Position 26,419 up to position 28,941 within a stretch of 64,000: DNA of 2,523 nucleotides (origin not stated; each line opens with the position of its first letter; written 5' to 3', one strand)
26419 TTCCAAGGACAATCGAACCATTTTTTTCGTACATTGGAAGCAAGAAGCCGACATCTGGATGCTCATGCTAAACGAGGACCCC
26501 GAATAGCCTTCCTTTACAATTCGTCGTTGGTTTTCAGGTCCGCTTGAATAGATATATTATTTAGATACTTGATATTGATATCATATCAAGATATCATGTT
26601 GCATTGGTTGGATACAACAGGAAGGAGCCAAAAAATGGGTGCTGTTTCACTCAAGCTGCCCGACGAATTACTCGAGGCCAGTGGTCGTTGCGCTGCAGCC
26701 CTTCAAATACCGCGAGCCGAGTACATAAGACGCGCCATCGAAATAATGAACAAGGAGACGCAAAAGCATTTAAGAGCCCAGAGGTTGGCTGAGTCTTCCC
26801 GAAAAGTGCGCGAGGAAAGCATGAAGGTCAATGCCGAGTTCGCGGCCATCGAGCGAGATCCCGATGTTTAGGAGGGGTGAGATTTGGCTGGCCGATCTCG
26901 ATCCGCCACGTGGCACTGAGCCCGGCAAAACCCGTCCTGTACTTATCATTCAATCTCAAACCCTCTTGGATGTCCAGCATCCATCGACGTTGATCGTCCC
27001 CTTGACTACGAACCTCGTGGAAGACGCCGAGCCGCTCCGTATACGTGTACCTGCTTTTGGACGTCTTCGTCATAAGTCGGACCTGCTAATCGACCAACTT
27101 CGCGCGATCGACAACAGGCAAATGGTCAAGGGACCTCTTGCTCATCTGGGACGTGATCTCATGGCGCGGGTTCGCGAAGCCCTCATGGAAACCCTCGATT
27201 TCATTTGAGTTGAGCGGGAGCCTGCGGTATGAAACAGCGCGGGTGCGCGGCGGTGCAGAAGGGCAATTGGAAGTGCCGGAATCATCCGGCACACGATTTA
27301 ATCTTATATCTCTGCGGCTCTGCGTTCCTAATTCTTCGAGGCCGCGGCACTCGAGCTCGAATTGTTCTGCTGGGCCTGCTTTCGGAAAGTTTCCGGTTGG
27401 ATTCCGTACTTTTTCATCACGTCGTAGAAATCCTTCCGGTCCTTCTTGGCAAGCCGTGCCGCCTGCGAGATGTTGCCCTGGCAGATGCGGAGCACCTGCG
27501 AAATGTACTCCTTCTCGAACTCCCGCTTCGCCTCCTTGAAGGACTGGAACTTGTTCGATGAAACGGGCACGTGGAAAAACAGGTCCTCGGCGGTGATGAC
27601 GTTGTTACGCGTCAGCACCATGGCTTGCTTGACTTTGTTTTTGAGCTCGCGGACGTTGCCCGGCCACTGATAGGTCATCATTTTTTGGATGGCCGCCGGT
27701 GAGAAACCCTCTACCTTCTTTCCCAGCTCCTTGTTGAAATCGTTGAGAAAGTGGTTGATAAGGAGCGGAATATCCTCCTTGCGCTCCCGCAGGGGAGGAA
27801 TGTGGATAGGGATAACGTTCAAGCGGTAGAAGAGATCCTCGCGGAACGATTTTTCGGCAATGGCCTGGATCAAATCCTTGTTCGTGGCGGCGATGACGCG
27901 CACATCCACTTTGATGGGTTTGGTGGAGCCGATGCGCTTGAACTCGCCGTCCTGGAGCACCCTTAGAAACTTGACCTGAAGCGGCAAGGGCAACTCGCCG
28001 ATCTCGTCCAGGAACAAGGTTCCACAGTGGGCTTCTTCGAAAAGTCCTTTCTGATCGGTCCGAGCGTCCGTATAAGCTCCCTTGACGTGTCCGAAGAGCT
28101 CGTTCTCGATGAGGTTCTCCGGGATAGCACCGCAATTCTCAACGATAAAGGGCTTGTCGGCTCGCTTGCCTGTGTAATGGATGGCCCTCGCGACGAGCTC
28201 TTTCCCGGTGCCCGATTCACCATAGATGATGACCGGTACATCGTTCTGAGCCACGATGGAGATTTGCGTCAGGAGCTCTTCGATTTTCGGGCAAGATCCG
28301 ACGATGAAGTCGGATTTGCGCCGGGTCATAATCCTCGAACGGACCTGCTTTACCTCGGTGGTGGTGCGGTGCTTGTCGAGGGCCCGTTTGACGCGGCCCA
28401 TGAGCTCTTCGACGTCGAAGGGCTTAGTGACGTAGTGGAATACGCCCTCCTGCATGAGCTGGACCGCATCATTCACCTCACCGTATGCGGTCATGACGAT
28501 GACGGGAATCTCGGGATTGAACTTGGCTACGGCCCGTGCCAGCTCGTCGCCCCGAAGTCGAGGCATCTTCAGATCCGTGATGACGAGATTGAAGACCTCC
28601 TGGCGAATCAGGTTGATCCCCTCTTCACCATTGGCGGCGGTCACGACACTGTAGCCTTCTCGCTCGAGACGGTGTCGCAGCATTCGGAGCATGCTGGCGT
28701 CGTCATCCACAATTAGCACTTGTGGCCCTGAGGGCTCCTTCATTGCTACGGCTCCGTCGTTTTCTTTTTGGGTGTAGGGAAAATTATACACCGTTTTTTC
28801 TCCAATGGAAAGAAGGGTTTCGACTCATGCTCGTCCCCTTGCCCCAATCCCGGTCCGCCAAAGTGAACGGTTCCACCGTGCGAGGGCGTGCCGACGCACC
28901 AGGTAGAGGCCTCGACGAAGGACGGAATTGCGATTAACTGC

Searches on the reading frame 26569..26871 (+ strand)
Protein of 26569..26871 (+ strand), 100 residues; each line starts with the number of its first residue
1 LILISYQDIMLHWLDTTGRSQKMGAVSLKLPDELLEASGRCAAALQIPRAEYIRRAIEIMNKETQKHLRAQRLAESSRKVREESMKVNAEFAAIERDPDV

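Call 68: search_protein_families(library=pfam, proteins=[window:26569-26871:+], max_evalue=0.01)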
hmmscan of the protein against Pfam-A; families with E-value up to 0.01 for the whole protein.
window:26569-26871:+ (100 aa): 2 families
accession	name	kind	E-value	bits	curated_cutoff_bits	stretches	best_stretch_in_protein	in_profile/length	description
PF12441.14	CopG_antitoxin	-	0.0023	19.1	28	1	21-58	40-77/79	CopG antitoxin of type II toxin-antitoxin system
PF01402.27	RHH_1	-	0.0072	16.7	20.5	0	26-58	2-34/39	Ribbon-helix-helix protein, copG family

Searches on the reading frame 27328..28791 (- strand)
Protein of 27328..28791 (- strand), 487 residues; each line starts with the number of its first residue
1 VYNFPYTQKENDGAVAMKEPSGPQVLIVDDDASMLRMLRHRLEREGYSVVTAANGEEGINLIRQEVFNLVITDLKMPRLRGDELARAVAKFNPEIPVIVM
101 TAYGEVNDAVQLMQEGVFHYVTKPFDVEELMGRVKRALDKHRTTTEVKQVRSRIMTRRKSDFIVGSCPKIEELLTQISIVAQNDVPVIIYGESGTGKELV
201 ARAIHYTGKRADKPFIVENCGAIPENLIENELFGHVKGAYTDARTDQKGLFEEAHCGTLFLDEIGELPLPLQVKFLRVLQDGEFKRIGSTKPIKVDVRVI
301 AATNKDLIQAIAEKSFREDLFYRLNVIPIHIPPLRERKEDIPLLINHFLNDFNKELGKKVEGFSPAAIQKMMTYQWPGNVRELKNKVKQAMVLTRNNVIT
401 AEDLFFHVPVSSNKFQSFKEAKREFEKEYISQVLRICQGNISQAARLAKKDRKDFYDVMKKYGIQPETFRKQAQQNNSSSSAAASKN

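Call 3: search_protein_families(library=pfam, proteins=[window:27328-28791:-], max_evalue=0.1)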
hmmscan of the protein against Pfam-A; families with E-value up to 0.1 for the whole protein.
window:27328-28791:- (487 aa): 14 families
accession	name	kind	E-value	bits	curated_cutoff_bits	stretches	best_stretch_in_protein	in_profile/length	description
PF00158.32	Sigma54_activat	-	1.9e-70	236.3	20.2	1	163-330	1-168/168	Sigma-54 interaction domain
PF00072.30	Response_reg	-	1.8e-30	105.8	30.2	1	25-134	1-110/111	Response regulator receiver domain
PF25601.1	AAA_lid_14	-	7.9e-29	99.8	27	1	335-409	1-75/87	AAA+ ATPase lid domain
PF14532.12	Sigma54_activ_2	-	1.3e-22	81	25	1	164-334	1-138/138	Sigma-54 interaction domain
PF02954.25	HTH_8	-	2.3e-06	27.7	22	1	423-447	3-27/42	Bacterial regulatory protein, Fis family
PF07728.20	AAA_5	-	1.3e-05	25.7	22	1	186-305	1-123/139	AAA domain (dynein-related subfamily)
PF00004.35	AAA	-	0.00037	21.4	21.2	1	187-321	1-123/131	ATPase family associated with various cellular activities (AAA)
PF03709.21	OKR_DC_1_N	-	0.0037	17.9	29.3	1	35-120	6-92/111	Orn/Lys/Arg decarboxylase, N-terminal domain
PF02887.21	PK_C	-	0.0065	17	28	1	85-140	29-84/114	Pyruvate kinase, alpha/beta domain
PF07724.20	AAA_2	-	0.016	15.7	27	1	187-296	6-115/166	AAA domain (Cdc48 subfamily)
PF01078.27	Mg_chelatase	-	0.019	14.8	20.3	0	247-271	98-122/207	Magnesium chelatase, subunit ChlI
PF20161.5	VpsR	-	0.087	13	23.7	0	28-132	17-118/121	VpsR domain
PF03683.19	UPF0175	-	0.091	12.9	27.9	0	442-466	37-61/75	Uncharacterised protein family (UPF0175)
PF13191.12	AAA_16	-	0.1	13.6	32.6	0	169-221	8-61/167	AAA ATPase domain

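Call 4: search_protein_families(library=ncbifam, proteins=[window:27328-28791:-], max_evalue=0.1)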
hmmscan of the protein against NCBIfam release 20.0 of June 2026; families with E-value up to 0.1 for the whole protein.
window:27328-28791:- (487 aa): 126 families (the best 25 are shown)
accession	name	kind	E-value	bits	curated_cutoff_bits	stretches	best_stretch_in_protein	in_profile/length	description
NF011695.0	PRK15115.1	equivalog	4.3e-137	457.5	763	1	24-470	8-444/445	two-component system response regulator GlrR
NF008469.0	PRK11361.1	equivalog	5.4e-137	457.2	714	1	24-467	6-459/461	acetoacetate metabolism transcriptional regulator AtoC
TIGR01818.1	ntrC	equivalog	1.2e-129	433.1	558.6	1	25-435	1-408/463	nitrogen regulation protein NR(I)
TIGR02915.1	PEP_resp_reg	equivalog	7.4e-122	407.4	502.6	1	25-465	1-445/445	PEP-CTERM-box response regulator transcription factor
NF007689.0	PRK10365.1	equivalog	3.4e-113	378.8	760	1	24-453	7-433/441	sigma-54-dependent response regulator transcription factor ZraR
NF008176.1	PRK10923.1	equivalog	6.2e-110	368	620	1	24-405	5-382/469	nitrogen regulation protein NR(I)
NF051870.1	NAssimRespRegNtrX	equivalog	1.2e-108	364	600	1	24-463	3-451/452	nitrogen assimilation response regulator NtrX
NF049963.1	RespRegFlgRCampy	domain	1.3e-107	360.4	750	1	25-463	3-428/429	fla regulon two-component system response regulator FlgR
NF041946.1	LuxO_transreg_Vib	equivalog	2.6e-105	352.9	800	1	27-404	1-376/463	quorum-sensing sigma-54 dependent transcriptional regulator LuxO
TIGR01817.1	nifA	equivalog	2.9e-105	353.1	528.85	1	139-409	172-443/534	nif-specific transcriptional activator NifA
NF041552.1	TF_PrdR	equivalog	9.4e-104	347.8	795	1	118-463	225-577/577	sigma-54 dependent transcriptional regulator PrdR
NF003451.0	PRK05022.1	equivalog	5.7e-102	342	476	1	140-465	170-511/512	nitric oxide reductase transcriptional regulator NorR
NF038308.1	RNA_repair_RtcR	equivalog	6.4e-94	315.7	650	1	130-462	149-486/530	RNA repair transcriptional activator RtcR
NF011958.0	PRK15429.1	equivalog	6.4e-86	289.5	830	1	160-466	376-688/692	formate hydrogenlyase transcriptional activator FlhA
TIGR02974.1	phageshock_pspF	equivalog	1.5e-83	280.8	443.55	1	164-399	2-238/336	phage shock protein operon transcriptional activator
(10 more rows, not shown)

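Call 86: find_related_loci(query=window:27328-28791:-, collection=metagenome_contigs, flank=4000)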
Query window:27328-28791:- (487 aa) in metagenome_contigs; peptide patterns used: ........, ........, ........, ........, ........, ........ (x = any residue, [..] = any of these).
231 stretches matched a pattern; 144 encode a relative of the query (tblastn E <= 1e-3); the best 80 are kept; 80 distinct loci.
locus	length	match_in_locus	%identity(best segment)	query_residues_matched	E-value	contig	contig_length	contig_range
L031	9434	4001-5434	91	1-478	0e+0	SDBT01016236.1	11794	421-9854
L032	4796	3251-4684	91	1-478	0e+0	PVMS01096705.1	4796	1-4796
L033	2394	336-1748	90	1-471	0e+0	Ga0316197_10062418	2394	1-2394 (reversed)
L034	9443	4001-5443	86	1-481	0e+0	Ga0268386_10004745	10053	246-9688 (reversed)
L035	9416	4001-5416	87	1-472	0e+0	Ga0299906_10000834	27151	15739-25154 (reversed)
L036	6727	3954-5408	85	1-485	0e+0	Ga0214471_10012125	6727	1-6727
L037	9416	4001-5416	87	1-472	0e+0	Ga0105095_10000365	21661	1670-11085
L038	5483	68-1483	87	1-472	0e+0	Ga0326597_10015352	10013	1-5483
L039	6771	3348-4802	85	1-485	0e+0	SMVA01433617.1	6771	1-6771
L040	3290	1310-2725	87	1-472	0e+0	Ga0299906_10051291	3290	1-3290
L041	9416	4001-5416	86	1-472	0e+0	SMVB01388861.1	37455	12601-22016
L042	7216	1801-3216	87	1-472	0e+0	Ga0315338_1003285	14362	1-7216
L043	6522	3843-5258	87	1-472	0e+0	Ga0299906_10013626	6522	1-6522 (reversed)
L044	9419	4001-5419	87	1-472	0e+0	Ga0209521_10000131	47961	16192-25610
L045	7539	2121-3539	87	1-472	0e+0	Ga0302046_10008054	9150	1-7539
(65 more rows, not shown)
